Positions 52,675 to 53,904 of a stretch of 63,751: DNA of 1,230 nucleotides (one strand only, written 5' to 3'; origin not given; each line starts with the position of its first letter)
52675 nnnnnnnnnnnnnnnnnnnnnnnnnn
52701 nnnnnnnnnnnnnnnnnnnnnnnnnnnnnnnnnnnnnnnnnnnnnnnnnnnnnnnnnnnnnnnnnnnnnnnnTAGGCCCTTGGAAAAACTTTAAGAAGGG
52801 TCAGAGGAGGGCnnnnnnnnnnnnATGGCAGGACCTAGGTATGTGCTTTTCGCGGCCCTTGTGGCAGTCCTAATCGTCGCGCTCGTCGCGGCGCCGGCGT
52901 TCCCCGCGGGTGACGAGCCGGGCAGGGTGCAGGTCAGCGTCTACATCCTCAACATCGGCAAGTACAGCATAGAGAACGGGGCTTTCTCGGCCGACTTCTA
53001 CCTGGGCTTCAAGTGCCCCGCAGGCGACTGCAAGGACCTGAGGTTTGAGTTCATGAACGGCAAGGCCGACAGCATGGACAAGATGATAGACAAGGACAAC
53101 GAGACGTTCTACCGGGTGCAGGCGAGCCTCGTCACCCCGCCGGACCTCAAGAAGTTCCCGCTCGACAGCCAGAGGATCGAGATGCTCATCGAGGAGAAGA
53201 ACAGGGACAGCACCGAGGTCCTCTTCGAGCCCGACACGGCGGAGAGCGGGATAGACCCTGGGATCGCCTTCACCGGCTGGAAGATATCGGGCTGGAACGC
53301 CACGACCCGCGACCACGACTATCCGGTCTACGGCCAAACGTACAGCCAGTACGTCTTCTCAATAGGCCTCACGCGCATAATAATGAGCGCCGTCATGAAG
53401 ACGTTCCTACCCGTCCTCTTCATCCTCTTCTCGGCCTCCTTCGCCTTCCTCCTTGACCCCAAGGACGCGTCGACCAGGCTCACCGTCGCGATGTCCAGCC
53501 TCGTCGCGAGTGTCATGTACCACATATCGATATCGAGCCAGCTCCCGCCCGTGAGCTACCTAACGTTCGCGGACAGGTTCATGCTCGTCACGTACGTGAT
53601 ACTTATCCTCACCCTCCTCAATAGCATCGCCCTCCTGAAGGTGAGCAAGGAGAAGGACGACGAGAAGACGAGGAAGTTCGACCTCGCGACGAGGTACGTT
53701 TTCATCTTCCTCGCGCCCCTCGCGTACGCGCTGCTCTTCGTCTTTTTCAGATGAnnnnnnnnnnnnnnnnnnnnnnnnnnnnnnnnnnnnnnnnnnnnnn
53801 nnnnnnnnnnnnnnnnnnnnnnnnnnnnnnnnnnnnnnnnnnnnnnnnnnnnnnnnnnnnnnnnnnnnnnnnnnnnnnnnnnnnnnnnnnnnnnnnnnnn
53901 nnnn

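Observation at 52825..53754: Pentameric ligand-gated ion channel (GLIC/ELIC-like) homolog in an archaeon, translationally coupled to an S51 peptidase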

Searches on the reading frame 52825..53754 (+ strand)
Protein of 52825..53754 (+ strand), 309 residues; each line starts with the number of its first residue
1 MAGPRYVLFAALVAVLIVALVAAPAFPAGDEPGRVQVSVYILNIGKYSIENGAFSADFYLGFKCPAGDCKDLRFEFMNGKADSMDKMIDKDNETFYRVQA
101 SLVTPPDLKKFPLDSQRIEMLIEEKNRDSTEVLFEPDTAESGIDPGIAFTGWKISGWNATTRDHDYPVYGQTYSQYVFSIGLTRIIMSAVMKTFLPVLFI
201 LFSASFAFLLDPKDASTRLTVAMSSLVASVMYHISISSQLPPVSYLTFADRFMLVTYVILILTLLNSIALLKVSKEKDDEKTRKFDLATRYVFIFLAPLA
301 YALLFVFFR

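Call 3: search_protein_families(library=pfam, proteins=[window:52825-53751:+], max_evalue=1)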
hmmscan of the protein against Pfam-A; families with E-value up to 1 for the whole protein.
window:52825-53751:+ (309 aa): 3 families
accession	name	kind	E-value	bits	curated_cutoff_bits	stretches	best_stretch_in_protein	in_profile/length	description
PF02932.22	Neur_chan_memb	-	1.3e-07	32.6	28.1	1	194-283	2-92/233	Neurotransmitter-gated ion-channel transmembrane region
PF23714.1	Rv3627c_N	-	0.036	14.5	27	1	6-29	11-34/58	Carboxypeptidase Rv3627c-like, N-terminal domain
PF02931.28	Neur_chan_LBD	-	0.099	12.5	26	1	96-184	118-214/216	Neurotransmitter-gated ion-channel ligand binding domain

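Call 4: search_protein_families(library=ncbifam, proteins=[window:52825-53751:+], max_evalue=1)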
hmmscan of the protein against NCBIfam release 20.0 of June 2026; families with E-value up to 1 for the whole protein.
window:52825-53751:+ (309 aa): 2 families
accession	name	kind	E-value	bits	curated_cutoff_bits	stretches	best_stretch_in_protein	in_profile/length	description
NF033918.0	LGIC_1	subfamily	8.5e-25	87.8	500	1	100-293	100-302/305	ligand-gated ion channel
TIGR00860.1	LIC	subfamily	4.9e-15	55.2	280.2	1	96-285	149-342/462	cation transporter family protein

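Call 5: search_solved_structures(query=window:52825-53751:+, max_evalue=10, show_alignments=3)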
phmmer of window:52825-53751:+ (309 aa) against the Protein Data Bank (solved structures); distinct sequences matched with E-value up to 10: 296 (the best 60 are shown).
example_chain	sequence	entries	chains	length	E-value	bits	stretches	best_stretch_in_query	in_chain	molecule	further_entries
6hya_A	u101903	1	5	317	5.8e-20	74.9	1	80-308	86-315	Proton-gated ion channel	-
6hy9_A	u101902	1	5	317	7.8e-20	74.5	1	80-308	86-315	Proton-gated ion channel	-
2xq9_A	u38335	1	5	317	9.4e-20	74.2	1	80-308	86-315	GLR4197 PROTEIN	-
6hyw_A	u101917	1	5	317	1.1e-19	74.1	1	80-308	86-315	Proton-gated ion channel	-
6f15_A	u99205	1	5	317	1.3e-19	73.8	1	80-308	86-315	Proton-gated ion channel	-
5iux_A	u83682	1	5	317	1.3e-19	73.7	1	80-308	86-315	Proton-gated ion channel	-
6hyx_A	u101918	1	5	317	1.6e-19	73.5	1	80-308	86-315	Proton-gated ion channel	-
6hz1_A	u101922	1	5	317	1.9e-19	73.2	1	80-308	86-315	Proton-gated ion channel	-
6f11_A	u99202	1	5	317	2.1e-19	73.1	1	80-308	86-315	Proton-gated ion channel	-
6hz3_A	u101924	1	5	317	2.1e-19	73.1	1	80-308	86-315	Proton-gated ion channel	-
3lsv_A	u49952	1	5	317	2.1e-19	73.1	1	80-308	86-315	Ligand-gated ion channel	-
6hy5_A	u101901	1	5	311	2.2e-19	73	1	80-307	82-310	Proton-gated ion channel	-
6f16_A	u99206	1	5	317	2.2e-19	73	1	80-308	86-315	Proton-gated ion channel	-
6f0r_A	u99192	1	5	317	2.2e-19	73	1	80-308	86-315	Proton-gated ion channel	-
3p4w_A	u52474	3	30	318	2.2e-19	73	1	80-308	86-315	Glr4197 protein | Proton-gated ion channel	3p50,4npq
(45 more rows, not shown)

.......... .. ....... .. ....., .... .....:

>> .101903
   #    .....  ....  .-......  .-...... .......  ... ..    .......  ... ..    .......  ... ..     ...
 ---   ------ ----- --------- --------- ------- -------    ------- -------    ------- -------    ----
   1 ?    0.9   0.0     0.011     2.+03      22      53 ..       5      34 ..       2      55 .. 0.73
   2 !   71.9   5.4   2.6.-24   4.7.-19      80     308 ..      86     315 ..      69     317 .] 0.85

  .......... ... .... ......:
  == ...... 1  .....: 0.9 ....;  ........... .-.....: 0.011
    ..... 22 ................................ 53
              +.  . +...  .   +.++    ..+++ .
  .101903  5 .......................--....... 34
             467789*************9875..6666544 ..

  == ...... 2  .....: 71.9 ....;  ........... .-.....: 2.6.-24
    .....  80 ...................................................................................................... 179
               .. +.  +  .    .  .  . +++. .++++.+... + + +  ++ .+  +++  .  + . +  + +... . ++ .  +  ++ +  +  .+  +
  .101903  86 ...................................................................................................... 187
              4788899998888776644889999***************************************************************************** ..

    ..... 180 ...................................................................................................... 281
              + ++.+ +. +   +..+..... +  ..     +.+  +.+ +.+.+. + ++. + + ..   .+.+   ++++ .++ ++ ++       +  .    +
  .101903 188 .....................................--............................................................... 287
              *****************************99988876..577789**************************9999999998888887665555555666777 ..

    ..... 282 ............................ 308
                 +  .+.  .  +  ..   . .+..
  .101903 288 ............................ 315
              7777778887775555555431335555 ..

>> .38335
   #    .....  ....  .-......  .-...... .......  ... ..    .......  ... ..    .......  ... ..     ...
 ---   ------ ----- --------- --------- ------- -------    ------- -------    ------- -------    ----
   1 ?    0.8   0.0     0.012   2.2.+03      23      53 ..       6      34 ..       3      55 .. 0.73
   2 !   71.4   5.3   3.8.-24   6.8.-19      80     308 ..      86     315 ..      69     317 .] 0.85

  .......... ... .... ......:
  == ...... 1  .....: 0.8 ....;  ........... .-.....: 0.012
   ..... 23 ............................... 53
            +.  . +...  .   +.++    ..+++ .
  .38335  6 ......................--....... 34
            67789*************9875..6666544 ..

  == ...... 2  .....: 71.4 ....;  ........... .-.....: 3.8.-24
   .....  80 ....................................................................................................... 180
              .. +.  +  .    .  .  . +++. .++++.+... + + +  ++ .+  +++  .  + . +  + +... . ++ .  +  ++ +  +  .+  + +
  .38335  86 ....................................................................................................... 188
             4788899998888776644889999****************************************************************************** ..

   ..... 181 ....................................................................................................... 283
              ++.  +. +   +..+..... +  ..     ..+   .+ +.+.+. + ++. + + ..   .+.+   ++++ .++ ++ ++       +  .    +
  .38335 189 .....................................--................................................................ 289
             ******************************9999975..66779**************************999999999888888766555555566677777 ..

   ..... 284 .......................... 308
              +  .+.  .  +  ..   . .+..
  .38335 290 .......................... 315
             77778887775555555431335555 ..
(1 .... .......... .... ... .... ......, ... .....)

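Call 10: find_homologous_proteins(query=window:52825-53751:+, max_evalue=0.00001)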
Query window:52825-53751:+ (309 aa): 239 proteins with E <= 0.00001 among 5511 candidates; the best 120 are listed.
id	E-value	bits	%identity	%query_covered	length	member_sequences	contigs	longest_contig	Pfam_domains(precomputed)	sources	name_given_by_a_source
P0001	4.4e-199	678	100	100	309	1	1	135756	PF02932.22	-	-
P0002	1.9e-94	334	51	84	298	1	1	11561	PF02931.29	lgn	-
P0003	3.5e-93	330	51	88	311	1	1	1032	PF02931.29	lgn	-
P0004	4.6e-93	330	51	90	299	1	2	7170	-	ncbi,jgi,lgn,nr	ncbi:hypothetical protein FJZ53_03680 [Candidatus Woesearchaeota archaeon]|nr:hypothetical protein [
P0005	2.7e-92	327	50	85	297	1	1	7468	PF02932.22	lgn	-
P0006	1.6e-91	325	47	93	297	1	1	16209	PF02932.22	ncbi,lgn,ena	-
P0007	1.9e-91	324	47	97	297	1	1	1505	PF02932.22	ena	-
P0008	2.1e-91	324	48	94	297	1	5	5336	PF02932.22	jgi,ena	-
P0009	4.2e-91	323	52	84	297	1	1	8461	PF02932.22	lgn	-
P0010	4.4e-91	323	49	92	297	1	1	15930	PF02932.22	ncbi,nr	ncbi:hypothetical protein EXS74_01650 [Candidatus Woesearchaeota archaeon]|nr:hypothetical protein [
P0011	9.4e-91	322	52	88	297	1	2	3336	-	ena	-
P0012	1.9e-90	321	50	89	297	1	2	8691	-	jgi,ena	-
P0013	2.1e-90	321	47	100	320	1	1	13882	-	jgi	jgi:hypothetical protein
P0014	2.6e-90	321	48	95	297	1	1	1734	PF02932.22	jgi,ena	-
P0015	1.2e-89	318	47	90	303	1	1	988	PF02932.22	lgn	-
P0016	1.7e-89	318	47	94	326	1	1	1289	PF02931.29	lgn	-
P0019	1.1e-88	315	47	91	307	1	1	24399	PF02931.29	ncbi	-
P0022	7.6e-88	313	51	89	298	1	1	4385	PF02931.29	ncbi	-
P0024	8.6e-88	312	44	94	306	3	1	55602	PF02931.29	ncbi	ncbi:MAG: hypothetical protein QXL88_01175 [Candidatus Pacearchaeota archaeon]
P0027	1.9e-87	311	44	96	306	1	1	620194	PF02931.29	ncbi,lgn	ncbi:MAG: hypothetical protein QXK80_02715 [Candidatus Pacearchaeota archaeon]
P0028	1.9e-87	311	49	89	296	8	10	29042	PF02931.29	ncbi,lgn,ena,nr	ncbi:TPA: hypothetical protein HA372_04640 [Candidatus Woesearchaeota archaeon]|nr:hypothetical prot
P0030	6.3e-87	310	50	85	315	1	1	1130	PF02932.22,PF02931.29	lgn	-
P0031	6.6e-87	309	49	90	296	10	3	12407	PF02931.29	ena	-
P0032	8.8e-87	309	48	95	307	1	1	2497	PF02931.29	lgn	-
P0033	8.9e-87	309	48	93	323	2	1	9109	PF02931.29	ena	-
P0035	2.8e-86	307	51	89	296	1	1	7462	PF02931.29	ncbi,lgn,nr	ncbi:hypothetical protein JXA85_01190 [Candidatus Woesearchaeota archaeon]|nr:hypothetical protein [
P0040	5.1e-86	307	43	96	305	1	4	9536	PF02932.22,PF02931.29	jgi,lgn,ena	-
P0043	7.9e-86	306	46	88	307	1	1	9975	PF02931.29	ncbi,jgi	jgi:hypothetical protein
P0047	1.6e-85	305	49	87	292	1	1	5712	PF02931.29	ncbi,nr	ncbi:hypothetical protein HY643_01650, partial [Candidatus Woesearchaeota archaeon]|nr:hypothetical 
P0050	2.7e-85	304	47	87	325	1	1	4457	PF02931.29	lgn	-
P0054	4.8e-85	303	45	97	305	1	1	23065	PF02931.29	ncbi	-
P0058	1.1e-84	302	52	86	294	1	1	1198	PF02931.29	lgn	-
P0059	1.1e-84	302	49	92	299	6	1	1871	PF02931.29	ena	-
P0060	1.2e-84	302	46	91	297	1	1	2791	PF02931.29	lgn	-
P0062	1.5e-84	302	46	91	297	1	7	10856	PF02931.29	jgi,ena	-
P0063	1.5e-84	302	48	91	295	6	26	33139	PF02931.29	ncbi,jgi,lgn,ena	-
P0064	2.2e-84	301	48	95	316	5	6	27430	PF02931.29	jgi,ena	-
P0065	2.6e-84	301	48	89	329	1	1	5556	PF02931.29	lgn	-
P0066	3.0e-84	301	46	96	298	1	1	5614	PF02931.29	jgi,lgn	jgi:hypothetical protein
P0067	3.6e-84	300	45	87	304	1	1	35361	-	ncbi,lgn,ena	-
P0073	6.5e-84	300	49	89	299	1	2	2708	PF02932.22,PF02931.29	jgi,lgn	-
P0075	6.6e-84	300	47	95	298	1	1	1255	PF02931.29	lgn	-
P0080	1.3e-83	299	46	92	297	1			PF02931.29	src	-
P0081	1.9e-83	298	44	98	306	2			PF02931.29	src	-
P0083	2.3e-83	298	47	89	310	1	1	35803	PF02932.22,PF02931.29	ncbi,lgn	ncbi:MAG: hypothetical protein ABIJ21_06955 [Nanoarchaeota archaeon]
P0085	4.5e-83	297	48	93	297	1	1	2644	PF02931.29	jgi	-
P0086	6.5e-83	296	50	85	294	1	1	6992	PF02931.29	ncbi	-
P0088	7.8e-83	296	47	93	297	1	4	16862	PF02931.29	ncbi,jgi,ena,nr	ncbi:MAG TPA: hypothetical protein VJJ21_01265 [Candidatus Nanoarchaeia archaeon]|nr:hypothetical pr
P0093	1.3e-82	295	47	91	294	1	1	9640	PF02931.29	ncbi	-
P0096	2.3e-82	295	46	93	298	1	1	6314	PF02931.29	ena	-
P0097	2.7e-82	294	48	88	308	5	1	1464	PF02932.22,PF02931.29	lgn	-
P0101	4.0e-82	294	46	93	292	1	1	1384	PF02931.29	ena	-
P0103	4.1e-82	294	46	93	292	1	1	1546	PF02931.29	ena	-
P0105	5.1e-82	293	48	85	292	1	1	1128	PF02931.29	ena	-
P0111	1.1e-81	292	45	96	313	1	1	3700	PF02931.29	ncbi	-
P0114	1.4e-81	292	45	90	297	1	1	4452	PF02931.29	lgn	-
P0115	1.7e-81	292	47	88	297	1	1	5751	PF02931.29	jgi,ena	-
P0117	2.1e-81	291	44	89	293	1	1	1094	PF02931.29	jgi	jgi:hypothetical protein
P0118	2.6e-81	291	48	91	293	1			PF02931.29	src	-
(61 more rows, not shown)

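Call 11: find_related_loci(query=window:52825-53751:+, collection=genome_contigs, flank=6000)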
Query window:52825-53751:+ (309 aa) in genome_contigs; peptide patterns used: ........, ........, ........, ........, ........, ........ (x = any residue, [..] = any of these).
174 stretches matched a pattern, but none encodes a relative of the query by tblastn (E <= 1e-3).

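Call 14: find_related_loci(query=A1, collection=genome_contigs, flank=5000)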
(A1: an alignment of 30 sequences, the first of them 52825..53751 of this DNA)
Query A1 (309 aa) in genome_contigs; peptide patterns used: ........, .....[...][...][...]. (x = any residue, [..] = any of these).
159 stretches matched a pattern; 146 encode a relative of the query (tblastn E <= 1e-3); the best 80 are kept; 80 distinct loci.
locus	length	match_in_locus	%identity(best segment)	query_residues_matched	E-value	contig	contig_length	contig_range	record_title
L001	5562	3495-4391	46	3-308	3e-97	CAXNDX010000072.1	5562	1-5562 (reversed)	MAG: Candidatus Woesearchaeota archaeon isolate MaH-09apr19-256 genome assembly, contig: MaH-09apr19-C35335, whole genom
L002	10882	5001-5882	44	13-308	7e-95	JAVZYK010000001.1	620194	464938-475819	MAG: Candidatus Pacearchaeota archaeon isolate JZ-3_201901_bins_14 JZ-3_201901_bins_14_scaffold_1, whole genome shotgun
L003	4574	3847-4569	54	34-275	7e-95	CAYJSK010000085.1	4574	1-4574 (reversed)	MAG TPA_asm: Candidatus Woesearchaeota archaeon isolate ERP125453_co1_324 genome assembly, contig: NODE_25899_length_457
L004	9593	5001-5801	50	34-301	2e-94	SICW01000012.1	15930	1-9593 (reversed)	MAG: Candidatus Woesearchaeota archaeon isolate Baikal-deep-G139 BACOMB-DPANN-C38, whole genome shotgun sequence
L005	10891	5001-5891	44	7-308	4e-94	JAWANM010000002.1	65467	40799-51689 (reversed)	MAG: Candidatus Pacearchaeota archaeon isolate SRBZ-2_201901_bins_215 SRBZ-2_201901_bins_215_scaffold_2, whole genome sh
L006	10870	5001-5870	46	8-298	5e-94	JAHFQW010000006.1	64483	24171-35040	MAG: archaeon isolate nzgw56 NODE_209_length_64484_cov_4.592810, whole genome shotgun sequence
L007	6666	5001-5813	49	32-303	8e-94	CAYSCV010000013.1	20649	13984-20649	MAG TPA_asm: uncultured Methanosarcinales archaeon isolate ERP125453_co2_216 genome assembly, contig: NODE_819_length_20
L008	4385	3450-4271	51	35-308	4e-94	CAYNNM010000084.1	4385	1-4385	MAG TPA_asm: uncultured Methanosarcinales archaeon isolate SRP257756_co1_20 genome assembly, contig: NODE_19177_length_4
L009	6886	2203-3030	51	31-307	7e-94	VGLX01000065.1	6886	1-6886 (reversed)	MAG: Candidatus Woesearchaeota archaeon isolate M_DeepCast_400m_m2_277 M_DeepCast_400m_m2_277_Ga0194112_10023418, whole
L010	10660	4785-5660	46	9-298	2e-93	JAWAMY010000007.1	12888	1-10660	MAG: Candidatus Pacearchaeota archaeon isolate SRBZ-2_201901_bins_113 SRBZ-2_201901_bins_113_scaffold_7, whole genome sh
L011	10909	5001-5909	47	7-307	4e-93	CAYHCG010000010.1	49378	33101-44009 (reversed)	MAG TPA_asm: Candidatus Woesearchaeota archaeon isolate ERP119705_co10_239 genome assembly, contig: NODE_455_length_4937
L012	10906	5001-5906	45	7-308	5e-92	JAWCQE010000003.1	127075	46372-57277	MAG: Candidatus Pacearchaeota archaeon isolate JZ-2_201901_bins_146 JZ-2_201901_bins_146_scaffold_3, whole genome shotgu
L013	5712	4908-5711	49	35-303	2e-90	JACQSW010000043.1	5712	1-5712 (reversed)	MAG: Candidatus Woesearchaeota archaeon isolate NC_groundwater_1395_Ag_S-0.2um_39_41 S_p2_S4_coassembly_k141_1408543, wh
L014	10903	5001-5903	44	1-298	1e-90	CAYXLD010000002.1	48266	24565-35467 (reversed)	MAG TPA_asm: Candidatus Woesearchaeota archaeon isolate ERP125453_co1_526 genome assembly, contig: NODE_513_length_48266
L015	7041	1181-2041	48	14-306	9e-90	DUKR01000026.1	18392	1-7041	MAG TPA_asm: Candidatus Woesearchaeota archaeon isolate UBA9638 contig_6798, whole genome shotgun sequence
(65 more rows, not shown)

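Call 18: find_encoding_contigs(protein=window:52825-53754:+, flank=10000, max_places=4)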
Protein window:52825-53754:+ (309 aa): no gene with exactly this product is on record in the collection.

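Call 21: find_related_loci(query=window:52825-53751:+, collection=metagenome_contigs, flank=8000)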
Query window:52825-53751:+ (309 aa) in metagenome_contigs; peptide patterns used: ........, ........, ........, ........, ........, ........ (x = any residue, [..] = any of these).
365 stretches matched a pattern, but none encodes a relative of the query by tblastn (E <= 1e-3).

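Call 26: predict_structure(alignment_id=A1)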
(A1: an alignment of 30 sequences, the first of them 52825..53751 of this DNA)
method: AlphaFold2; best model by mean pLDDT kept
length: 309 residues; sequences in the alignment: 30
mean_pLDDT: 85.6   pTM: 0.70
mean pLDDT of the five models: 85.6, 85.3, 83.9, 82.8, 80.6
residues with pLDDT >= 90: 133; 70-90: 145; 50-70: 26; < 50: 5
segments of 3 or more residues with pLDDT < 50: none
pLDDT, mean of each block of 10 residues (from residue 1): 69 89 60 91 84 92 88 94 95 95 81 78 94 95 84 89 95 96 80 84 84 84 91 77 60 89 90 88 86 85 82
secondary structure, 60 per line:
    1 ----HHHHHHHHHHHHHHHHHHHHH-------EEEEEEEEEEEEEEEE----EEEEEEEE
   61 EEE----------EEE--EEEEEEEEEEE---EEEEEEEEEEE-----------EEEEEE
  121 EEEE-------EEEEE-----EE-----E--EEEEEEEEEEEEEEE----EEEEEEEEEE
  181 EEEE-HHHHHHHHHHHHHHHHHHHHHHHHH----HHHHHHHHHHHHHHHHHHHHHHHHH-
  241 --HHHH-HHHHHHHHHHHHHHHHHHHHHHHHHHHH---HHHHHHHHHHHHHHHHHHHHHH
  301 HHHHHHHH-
elements in order: H5-25 E33-48 E53-63 E74-76 E79-89 E93-103 E115-124 E132-136 E152-166 E171-184 H186-210 H215-239 H243-246 H248-275 H279-308
